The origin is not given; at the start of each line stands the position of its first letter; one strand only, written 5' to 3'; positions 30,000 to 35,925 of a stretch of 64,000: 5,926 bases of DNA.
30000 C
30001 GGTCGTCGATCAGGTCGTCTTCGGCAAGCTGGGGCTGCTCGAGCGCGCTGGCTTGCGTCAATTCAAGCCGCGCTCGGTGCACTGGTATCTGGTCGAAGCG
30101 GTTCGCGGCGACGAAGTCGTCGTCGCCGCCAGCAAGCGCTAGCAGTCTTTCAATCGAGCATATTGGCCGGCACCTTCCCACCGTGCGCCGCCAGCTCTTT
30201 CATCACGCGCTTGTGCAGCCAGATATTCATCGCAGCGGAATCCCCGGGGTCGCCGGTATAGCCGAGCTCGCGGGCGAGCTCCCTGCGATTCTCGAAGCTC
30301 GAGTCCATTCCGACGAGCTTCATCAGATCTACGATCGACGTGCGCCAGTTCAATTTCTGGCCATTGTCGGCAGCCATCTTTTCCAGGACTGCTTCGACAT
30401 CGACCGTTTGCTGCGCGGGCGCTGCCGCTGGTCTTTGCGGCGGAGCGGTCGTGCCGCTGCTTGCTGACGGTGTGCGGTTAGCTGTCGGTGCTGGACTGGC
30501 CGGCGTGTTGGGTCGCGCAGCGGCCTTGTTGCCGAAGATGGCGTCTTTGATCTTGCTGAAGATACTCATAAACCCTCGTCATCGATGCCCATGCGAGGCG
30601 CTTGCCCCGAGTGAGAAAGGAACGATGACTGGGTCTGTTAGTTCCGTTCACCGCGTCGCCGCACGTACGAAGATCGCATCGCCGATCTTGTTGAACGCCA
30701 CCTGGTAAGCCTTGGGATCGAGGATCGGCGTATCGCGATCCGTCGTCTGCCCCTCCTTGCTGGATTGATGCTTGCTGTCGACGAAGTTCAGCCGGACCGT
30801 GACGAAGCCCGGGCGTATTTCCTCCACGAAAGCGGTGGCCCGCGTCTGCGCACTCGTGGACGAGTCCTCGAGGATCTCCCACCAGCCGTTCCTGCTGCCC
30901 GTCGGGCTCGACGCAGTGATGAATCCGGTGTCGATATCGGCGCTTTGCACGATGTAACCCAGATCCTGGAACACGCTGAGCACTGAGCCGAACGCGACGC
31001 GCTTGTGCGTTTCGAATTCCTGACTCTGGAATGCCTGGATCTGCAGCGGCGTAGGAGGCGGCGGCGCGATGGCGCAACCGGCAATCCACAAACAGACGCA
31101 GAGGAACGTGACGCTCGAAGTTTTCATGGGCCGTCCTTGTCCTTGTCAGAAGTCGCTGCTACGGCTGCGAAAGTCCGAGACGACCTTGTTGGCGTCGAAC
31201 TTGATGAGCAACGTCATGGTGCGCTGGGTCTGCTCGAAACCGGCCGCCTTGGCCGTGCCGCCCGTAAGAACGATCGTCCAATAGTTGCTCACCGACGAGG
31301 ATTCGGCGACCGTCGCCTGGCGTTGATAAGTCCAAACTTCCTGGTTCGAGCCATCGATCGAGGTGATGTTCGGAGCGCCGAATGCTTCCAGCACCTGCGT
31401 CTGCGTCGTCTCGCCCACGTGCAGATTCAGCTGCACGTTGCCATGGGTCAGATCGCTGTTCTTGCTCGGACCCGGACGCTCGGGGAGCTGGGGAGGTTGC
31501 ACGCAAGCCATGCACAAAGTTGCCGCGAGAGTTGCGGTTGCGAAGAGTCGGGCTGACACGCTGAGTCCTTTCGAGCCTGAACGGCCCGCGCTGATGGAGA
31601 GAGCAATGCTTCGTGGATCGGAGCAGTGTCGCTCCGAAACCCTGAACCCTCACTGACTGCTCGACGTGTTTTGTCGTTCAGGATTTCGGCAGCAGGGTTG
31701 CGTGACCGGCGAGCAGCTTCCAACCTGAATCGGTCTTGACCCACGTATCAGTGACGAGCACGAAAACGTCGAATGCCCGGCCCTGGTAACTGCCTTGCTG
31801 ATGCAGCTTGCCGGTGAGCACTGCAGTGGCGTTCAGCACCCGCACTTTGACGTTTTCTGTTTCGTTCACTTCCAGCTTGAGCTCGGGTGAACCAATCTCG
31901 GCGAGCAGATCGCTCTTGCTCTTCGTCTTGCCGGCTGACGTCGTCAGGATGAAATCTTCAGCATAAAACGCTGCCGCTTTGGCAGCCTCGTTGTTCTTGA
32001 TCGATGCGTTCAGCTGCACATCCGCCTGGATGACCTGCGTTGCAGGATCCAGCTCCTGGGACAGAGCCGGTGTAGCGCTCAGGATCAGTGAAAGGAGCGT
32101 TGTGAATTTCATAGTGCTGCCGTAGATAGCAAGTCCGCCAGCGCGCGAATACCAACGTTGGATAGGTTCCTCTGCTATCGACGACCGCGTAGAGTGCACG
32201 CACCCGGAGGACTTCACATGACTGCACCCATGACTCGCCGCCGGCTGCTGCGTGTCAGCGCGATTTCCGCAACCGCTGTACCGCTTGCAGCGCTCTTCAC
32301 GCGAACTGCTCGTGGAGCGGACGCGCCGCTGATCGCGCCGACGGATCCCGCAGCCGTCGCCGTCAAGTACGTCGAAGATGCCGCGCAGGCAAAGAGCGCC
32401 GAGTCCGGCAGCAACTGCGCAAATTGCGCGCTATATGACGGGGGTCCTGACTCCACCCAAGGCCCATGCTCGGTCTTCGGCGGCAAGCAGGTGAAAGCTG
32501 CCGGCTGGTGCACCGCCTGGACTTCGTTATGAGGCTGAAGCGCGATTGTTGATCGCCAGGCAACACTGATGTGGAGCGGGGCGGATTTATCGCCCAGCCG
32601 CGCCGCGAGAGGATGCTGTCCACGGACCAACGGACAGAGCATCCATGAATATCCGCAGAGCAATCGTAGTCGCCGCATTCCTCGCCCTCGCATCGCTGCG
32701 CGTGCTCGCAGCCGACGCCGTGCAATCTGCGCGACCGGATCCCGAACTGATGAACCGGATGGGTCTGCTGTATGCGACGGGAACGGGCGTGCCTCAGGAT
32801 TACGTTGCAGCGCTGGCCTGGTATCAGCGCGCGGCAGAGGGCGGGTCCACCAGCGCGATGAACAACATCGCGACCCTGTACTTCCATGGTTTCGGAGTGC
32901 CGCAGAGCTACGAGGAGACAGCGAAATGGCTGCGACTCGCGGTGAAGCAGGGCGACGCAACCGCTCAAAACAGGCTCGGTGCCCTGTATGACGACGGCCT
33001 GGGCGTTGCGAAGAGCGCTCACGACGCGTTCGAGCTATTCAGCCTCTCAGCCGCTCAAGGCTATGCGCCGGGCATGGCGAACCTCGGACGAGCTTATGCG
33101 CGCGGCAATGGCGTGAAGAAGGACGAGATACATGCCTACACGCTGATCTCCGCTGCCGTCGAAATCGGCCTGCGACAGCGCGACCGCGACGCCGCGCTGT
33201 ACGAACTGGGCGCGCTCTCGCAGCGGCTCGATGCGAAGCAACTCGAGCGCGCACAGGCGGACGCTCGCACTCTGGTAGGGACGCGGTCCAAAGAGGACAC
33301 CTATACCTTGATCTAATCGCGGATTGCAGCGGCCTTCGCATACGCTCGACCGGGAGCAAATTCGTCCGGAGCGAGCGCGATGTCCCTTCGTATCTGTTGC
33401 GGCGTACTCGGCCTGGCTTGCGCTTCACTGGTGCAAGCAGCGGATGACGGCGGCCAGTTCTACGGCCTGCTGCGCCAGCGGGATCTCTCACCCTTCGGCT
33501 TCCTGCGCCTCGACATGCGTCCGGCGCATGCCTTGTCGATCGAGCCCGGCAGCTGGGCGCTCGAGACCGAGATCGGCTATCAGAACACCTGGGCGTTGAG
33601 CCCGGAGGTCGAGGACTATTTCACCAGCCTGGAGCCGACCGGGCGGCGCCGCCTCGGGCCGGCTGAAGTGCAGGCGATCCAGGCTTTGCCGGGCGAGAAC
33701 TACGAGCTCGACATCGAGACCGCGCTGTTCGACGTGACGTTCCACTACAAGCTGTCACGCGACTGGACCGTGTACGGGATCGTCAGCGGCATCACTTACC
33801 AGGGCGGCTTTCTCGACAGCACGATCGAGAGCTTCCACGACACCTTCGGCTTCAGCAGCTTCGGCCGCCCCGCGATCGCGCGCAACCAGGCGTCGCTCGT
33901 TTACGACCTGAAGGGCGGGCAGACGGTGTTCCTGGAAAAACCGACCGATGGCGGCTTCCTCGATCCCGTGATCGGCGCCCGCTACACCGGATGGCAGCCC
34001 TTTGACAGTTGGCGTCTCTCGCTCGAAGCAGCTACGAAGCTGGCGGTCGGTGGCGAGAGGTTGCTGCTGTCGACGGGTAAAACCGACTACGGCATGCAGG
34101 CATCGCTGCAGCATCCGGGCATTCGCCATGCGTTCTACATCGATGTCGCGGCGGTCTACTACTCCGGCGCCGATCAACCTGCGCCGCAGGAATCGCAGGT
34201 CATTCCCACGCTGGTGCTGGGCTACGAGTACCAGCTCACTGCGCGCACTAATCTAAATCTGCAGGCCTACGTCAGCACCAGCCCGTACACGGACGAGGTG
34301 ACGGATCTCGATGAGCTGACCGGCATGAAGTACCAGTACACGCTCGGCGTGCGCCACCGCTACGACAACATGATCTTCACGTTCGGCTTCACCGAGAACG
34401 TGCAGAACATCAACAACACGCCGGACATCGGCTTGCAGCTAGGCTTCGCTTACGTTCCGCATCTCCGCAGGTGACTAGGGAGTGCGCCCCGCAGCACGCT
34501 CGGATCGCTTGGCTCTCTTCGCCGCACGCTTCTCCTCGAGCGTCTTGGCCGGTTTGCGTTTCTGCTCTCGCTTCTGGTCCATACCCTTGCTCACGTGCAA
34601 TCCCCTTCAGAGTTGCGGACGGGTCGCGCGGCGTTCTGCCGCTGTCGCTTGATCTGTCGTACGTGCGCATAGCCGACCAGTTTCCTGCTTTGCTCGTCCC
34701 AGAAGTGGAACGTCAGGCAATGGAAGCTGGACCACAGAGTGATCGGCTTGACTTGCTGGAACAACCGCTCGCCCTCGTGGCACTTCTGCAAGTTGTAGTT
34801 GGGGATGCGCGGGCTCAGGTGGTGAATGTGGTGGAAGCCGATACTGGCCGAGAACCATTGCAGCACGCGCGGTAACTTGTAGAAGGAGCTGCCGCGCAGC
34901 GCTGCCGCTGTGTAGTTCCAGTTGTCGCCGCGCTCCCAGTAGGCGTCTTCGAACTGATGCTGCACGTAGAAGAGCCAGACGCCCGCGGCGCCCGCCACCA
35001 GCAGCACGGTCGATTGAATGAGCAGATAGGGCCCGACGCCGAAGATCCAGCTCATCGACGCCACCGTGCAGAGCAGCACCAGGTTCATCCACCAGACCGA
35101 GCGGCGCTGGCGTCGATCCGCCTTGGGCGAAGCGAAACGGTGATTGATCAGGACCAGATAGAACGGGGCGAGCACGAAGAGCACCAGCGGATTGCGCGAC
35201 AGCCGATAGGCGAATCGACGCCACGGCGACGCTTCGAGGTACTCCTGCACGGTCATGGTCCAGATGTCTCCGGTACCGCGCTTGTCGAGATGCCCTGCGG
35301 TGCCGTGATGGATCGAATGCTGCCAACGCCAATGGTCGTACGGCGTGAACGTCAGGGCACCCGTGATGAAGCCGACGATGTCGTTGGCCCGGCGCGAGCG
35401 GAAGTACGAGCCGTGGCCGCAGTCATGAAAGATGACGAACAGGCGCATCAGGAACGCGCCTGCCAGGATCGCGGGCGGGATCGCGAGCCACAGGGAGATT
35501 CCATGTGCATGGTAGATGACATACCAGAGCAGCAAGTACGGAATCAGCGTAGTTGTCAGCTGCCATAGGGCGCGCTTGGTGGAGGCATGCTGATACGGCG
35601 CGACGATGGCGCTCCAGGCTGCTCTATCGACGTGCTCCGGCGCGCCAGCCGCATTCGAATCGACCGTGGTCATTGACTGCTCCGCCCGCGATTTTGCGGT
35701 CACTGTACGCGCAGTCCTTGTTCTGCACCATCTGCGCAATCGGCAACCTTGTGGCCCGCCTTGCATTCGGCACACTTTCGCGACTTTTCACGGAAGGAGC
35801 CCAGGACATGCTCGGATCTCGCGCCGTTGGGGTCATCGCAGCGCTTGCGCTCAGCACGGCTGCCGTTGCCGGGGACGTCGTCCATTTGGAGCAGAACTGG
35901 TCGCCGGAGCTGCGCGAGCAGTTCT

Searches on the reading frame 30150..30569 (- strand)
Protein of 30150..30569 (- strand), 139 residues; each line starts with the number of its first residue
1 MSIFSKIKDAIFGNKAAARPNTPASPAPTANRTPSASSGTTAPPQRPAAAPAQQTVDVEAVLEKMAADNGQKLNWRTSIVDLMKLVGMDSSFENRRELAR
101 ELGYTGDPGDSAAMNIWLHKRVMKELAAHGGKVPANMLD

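Call 58: search_protein_families(library=pfam, proteins=[window:30150-30569:-], max_evalue=0.001)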
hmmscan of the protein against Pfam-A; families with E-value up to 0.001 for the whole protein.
window:30150-30569:- (139 aa): 1 family
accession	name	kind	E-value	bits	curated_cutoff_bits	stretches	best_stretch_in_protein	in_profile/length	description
PF12200.13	DUF3597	-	9.7e-52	175.3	29.8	1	3-134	1-127/127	Domain of unknown function (DUF3597)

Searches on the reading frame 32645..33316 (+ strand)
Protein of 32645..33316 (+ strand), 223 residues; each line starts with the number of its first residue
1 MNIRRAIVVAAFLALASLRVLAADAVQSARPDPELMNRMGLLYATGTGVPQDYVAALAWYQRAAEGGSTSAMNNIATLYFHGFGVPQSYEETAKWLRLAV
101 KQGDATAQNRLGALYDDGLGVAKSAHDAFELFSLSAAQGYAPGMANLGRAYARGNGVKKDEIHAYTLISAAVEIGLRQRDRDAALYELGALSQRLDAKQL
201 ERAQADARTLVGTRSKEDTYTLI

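Call 58: search_protein_families(library=pfam, proteins=[window:32645-33316:+], max_evalue=0.001)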
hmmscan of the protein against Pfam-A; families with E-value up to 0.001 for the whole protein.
window:32645-33316:+ (223 aa): 1 family
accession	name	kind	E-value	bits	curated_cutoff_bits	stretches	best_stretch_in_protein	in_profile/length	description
PF08238.18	Sel1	-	7.3e-32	109.1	30.7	3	34-68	2-36/36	Sel1 repeat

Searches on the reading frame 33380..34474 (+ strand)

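Call 58: search_protein_families(library=pfam, proteins=[window:33380-34474:+], max_evalue=0.001)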
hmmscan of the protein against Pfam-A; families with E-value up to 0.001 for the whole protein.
window:33380-34474:+ (364 aa): 1 family
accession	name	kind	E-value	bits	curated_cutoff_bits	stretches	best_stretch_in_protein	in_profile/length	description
PF11383.14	DUF3187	-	1.2e-30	107.2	24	1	12-358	7-318/320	Protein of unknown function (DUF3187)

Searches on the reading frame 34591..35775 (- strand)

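Call 58: search_protein_families(library=pfam, proteins=[window:34591-35775:-], max_evalue=0.001)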
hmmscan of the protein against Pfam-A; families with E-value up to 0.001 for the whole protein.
window:34591-35775:- (394 aa): 1 family
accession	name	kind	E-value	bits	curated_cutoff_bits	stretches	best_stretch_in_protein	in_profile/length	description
PF00487.30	FA_desaturase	-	1.6e-32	113.7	29.7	1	95-336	2-238/253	Fatty acid desaturase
